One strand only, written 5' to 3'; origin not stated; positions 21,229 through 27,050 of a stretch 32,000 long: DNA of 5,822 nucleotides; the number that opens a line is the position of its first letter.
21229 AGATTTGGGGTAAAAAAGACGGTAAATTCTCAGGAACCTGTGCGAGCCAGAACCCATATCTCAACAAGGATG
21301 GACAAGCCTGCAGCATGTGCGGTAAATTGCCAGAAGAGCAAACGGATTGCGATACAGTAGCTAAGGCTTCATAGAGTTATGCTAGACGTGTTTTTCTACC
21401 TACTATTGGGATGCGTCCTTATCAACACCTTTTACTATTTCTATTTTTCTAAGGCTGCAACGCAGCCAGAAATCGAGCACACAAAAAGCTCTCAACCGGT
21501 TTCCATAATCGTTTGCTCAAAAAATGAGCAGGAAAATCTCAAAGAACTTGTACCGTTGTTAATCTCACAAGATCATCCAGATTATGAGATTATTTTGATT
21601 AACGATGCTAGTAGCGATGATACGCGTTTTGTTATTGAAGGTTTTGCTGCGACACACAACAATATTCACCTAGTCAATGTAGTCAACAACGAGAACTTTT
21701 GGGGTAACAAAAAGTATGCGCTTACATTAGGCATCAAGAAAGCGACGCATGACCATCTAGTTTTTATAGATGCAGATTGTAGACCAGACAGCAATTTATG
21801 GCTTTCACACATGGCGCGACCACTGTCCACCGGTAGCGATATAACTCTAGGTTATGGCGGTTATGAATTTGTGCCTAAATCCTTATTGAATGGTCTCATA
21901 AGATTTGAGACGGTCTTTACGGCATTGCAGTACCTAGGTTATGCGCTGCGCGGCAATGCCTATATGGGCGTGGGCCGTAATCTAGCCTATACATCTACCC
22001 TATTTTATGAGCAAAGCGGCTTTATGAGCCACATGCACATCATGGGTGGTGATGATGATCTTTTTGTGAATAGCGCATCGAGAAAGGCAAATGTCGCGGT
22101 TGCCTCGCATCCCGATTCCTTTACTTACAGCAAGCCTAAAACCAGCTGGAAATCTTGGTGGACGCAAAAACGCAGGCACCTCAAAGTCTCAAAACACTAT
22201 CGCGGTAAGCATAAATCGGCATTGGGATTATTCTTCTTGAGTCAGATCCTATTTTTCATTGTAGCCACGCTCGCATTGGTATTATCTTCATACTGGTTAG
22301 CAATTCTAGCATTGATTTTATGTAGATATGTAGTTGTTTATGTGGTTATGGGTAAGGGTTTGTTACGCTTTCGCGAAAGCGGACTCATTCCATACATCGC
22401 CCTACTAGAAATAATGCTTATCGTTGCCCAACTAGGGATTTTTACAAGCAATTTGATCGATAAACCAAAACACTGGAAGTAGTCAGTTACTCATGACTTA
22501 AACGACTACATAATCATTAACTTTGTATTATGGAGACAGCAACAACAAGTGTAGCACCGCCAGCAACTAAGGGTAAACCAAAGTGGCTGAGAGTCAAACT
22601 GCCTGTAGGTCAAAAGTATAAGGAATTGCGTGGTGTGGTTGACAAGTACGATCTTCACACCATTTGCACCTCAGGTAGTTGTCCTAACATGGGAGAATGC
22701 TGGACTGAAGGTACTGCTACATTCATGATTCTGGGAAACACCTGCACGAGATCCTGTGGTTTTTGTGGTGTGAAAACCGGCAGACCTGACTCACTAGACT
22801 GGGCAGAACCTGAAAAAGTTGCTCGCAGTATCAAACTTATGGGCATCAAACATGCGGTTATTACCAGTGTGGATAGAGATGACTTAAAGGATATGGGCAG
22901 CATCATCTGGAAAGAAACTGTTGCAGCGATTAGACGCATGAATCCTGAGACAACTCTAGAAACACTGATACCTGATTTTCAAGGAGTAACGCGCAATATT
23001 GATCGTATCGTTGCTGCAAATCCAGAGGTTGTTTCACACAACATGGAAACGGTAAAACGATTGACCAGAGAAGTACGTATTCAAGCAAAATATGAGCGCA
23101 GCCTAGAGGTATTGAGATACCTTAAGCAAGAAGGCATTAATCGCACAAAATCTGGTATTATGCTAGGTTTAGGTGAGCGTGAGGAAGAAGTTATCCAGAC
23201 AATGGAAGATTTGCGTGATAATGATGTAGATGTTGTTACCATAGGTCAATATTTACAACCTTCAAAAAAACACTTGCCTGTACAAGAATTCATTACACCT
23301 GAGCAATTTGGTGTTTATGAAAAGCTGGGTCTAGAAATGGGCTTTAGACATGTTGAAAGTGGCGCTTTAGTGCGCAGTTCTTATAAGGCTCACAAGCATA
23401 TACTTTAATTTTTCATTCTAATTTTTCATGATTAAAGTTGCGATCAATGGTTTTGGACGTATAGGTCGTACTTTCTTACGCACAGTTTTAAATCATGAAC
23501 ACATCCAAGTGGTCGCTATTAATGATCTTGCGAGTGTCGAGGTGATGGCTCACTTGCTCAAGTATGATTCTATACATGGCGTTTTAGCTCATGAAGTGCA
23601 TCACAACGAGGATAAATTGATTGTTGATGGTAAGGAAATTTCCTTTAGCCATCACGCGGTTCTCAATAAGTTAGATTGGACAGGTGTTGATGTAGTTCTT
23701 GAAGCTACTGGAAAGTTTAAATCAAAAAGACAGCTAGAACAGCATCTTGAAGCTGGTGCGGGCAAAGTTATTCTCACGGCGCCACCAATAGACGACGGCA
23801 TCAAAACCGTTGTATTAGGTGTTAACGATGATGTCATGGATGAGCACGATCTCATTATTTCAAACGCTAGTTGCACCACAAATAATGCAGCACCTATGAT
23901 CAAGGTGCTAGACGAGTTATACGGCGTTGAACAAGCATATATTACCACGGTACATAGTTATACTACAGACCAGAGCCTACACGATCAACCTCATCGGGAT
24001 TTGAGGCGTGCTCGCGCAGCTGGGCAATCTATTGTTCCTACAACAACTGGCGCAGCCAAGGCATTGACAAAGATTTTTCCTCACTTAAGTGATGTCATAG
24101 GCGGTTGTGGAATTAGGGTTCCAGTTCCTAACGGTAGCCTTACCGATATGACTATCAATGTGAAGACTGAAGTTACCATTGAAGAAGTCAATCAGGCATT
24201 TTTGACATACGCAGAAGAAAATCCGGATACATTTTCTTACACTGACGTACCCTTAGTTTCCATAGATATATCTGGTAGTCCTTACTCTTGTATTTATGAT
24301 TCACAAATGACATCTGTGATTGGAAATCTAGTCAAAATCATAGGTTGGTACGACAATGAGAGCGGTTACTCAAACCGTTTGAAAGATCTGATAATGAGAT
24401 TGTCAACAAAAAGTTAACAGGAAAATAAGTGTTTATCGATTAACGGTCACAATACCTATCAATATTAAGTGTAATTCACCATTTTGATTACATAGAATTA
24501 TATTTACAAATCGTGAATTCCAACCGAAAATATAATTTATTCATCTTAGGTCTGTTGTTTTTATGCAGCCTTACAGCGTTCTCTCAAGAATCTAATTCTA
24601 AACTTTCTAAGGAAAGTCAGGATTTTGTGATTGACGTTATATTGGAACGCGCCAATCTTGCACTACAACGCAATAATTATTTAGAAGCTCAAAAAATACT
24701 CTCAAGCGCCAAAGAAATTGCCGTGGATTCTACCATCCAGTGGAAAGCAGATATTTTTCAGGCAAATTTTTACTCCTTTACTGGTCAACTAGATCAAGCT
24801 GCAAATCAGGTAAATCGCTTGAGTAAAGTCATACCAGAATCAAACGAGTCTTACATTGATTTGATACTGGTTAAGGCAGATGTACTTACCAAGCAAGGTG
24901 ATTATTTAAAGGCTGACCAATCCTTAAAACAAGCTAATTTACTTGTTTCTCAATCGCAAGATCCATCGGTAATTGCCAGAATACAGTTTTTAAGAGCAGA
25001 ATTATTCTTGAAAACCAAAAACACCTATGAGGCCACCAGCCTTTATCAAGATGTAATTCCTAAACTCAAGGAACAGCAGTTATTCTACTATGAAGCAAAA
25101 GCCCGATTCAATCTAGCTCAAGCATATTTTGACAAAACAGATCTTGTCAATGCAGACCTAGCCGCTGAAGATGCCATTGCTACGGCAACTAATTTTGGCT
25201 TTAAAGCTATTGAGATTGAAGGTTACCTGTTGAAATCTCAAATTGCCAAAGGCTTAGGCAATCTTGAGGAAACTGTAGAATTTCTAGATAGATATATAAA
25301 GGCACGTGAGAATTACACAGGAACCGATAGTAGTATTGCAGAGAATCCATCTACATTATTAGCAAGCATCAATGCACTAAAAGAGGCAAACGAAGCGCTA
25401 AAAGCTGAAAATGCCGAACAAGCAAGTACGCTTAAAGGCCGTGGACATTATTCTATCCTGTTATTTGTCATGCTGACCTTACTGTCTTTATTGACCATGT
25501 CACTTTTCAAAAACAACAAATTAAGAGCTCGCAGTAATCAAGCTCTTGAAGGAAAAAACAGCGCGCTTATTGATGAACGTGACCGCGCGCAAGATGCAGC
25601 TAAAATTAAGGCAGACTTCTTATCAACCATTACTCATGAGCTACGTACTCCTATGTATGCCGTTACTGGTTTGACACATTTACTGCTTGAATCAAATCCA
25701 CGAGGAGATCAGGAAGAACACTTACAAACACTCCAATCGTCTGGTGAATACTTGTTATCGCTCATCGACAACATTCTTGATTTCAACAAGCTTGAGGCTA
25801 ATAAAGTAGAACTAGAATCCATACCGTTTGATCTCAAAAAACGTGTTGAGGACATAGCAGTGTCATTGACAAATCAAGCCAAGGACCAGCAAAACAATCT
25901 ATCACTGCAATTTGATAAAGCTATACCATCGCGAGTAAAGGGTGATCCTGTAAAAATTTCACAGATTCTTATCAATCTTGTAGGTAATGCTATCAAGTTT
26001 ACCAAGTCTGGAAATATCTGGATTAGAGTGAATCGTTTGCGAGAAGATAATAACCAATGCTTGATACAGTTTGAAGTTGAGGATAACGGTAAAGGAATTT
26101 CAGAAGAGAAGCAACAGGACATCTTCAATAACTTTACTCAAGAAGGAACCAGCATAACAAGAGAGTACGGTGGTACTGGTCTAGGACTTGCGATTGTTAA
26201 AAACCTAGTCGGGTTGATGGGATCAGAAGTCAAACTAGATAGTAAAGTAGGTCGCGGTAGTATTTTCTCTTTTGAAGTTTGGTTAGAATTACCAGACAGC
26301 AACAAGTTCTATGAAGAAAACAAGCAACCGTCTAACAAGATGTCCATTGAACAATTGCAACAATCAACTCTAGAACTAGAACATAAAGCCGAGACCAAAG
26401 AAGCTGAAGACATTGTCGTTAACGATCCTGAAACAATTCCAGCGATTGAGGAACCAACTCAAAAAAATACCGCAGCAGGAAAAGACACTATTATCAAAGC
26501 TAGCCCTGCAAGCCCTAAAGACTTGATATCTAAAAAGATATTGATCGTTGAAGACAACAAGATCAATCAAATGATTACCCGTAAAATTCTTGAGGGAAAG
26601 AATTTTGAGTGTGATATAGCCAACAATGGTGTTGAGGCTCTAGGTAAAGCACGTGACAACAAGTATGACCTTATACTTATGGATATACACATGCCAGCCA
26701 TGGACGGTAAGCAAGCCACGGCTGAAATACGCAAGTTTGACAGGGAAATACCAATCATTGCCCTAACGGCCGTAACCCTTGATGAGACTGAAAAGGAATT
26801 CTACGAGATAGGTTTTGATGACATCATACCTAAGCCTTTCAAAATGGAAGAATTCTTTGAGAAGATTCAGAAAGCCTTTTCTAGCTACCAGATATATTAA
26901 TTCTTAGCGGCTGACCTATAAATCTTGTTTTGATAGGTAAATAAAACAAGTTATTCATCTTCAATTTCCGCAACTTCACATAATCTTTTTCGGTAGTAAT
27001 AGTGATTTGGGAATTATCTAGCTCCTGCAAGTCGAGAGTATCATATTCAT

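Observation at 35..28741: A 14-22 bp perfect palindrome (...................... family) occurs 7 times in 32 kb, and every copy lies inside a protein-coding gene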

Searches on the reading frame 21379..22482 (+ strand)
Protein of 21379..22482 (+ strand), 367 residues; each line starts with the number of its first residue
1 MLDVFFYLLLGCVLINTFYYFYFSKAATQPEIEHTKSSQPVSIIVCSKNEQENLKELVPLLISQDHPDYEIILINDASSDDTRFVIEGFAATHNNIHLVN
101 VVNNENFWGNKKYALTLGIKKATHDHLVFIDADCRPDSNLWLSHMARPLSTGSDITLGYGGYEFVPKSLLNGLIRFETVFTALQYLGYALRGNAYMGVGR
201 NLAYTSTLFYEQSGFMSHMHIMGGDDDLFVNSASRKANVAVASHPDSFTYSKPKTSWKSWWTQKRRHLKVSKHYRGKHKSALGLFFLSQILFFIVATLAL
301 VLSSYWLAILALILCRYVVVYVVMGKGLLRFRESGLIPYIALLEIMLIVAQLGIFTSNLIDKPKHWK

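Call 10: search_protein_families(library=pfam, proteins=[window:21379-22482:+])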
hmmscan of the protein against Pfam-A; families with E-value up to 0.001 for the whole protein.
window:21379-22482:+ (367 aa): 4 families
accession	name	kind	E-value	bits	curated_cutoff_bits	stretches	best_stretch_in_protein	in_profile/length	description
PF00535.33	Glycos_transf_2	-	3.9e-23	82.7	23.3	1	42-158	1-113/168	Glycosyl transferase family 2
PF13641.12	Glyco_tranf_2_3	-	4e-14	53.6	27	1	40-266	2-226/230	Glycosyltransferase like family 2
PF10111.15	Glyco_tranf_2_2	-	2.7e-07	30.8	27.3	1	42-134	1-92/276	Glycosyltransferase like family 2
PF13632.12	Glyco_trans_2_3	-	6.9e-05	23.2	27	1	175-315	46-193/198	Glycosyl transferase family group 2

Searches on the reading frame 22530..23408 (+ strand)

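Call 73: search_protein_families(library=pfam, proteins=[window:22530-23408:+], max_evalue=0.001)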
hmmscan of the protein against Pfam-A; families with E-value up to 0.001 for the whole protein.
window:22530-23408:+ (292 aa): 2 families
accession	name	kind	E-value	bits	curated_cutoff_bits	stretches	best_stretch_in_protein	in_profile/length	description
PF04055.27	Radical_SAM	-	1.7e-22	80.8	29.5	1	66-228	1-166/166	Radical SAM superfamily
PF16881.10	LIAS_N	-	0.00016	22.5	27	1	17-51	62-96/96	N-terminal domain of lipoyl synthase of Radical_SAM family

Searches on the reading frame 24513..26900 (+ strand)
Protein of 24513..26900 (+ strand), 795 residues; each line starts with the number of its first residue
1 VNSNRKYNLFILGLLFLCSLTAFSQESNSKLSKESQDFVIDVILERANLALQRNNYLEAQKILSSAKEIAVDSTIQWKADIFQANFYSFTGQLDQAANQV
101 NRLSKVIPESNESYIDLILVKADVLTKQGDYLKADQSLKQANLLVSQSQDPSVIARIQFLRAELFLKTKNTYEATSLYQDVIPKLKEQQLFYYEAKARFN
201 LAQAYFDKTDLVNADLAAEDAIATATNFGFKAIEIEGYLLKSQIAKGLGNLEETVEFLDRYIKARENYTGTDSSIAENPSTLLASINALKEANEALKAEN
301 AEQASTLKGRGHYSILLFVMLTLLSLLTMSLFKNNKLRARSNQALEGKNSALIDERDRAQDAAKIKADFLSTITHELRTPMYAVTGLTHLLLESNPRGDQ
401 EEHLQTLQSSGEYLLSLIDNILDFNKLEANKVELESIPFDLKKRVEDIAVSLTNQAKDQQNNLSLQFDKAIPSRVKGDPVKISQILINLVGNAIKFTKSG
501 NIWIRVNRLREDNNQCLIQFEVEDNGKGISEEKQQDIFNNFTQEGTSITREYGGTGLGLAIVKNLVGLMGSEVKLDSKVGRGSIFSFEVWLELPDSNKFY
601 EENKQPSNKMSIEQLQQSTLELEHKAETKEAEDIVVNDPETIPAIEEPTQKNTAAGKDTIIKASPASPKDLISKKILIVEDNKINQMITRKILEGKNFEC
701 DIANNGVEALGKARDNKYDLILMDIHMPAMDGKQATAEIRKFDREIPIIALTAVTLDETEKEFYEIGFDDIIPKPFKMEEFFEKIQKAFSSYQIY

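Call 73: search_protein_families(library=pfam, proteins=[window:24513-26900:+], max_evalue=0.001)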
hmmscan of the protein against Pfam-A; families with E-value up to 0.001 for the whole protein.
window:24513-26900:+ (795 aa): 7 families
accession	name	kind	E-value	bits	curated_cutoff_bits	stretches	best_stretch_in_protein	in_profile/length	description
PF02518.31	HATPase_c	-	3e-28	98.9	26.4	1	477-591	1-109/111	Histidine kinase-, DNA gyrase B-, and HSP90-like ATPase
PF00072.30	Response_reg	-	7.8e-27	94.1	30.2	1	676-785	1-110/111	Response regulator receiver domain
PF00512.31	HisKA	-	5e-17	62.2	26.9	1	366-429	2-65/66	His Kinase A (phospho-acceptor) domain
PF17874.7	TPR_MalT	-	3.7e-06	26.9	45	1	83-322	7-252/336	MalT-like TPR region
PF10602.15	RPN7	-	3.4e-05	24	29.6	1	84-198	43-156/174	26S proteasome subunit RPN7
PF13181.12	TPR_8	-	7.5e-05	23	25.7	0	236-267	2-33/34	Tetratricopeptide repeat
PF25058.1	ARM_TT21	-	0.00014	22.3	27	0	26-109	42-123/155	Tetratricopeptide repeat protein 21 ARM repeat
